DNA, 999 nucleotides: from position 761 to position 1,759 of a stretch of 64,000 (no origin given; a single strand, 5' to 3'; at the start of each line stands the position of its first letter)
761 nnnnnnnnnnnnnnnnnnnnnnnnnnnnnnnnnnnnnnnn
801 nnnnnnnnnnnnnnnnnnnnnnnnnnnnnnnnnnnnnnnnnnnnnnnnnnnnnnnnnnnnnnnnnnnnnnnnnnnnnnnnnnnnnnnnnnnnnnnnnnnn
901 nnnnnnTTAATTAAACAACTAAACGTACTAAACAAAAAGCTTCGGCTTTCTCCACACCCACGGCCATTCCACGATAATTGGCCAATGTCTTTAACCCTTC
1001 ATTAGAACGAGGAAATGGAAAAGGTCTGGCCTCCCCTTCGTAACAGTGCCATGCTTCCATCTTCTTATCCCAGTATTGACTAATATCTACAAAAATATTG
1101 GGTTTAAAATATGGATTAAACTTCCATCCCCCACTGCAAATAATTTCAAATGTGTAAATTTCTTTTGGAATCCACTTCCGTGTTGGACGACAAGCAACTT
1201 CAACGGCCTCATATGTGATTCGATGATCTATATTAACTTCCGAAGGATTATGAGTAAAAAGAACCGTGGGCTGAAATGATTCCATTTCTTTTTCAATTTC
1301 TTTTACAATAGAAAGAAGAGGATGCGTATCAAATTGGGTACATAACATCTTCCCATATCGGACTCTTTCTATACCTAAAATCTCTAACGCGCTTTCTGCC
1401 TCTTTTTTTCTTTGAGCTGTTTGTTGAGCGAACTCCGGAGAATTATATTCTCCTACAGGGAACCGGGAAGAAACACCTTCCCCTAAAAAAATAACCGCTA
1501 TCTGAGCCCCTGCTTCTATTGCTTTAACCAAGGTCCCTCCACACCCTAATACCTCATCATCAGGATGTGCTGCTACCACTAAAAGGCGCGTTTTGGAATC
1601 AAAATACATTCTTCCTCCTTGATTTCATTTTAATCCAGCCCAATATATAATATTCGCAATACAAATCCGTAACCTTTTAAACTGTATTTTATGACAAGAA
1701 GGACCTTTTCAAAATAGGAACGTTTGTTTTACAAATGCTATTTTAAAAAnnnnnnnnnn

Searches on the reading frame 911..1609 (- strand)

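Call 17: search_protein_families(library=pfam, proteins=[window:911-1609:-], max_evalue=0.001)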
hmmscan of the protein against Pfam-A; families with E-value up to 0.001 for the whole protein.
window:911-1609:- (232 aa): 1 family
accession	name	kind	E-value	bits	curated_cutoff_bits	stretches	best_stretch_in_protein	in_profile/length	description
PF02585.22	PIG-L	-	3e-24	86.4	28.2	1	10-139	1-128/129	GlcNAc-PI de-N-acetylase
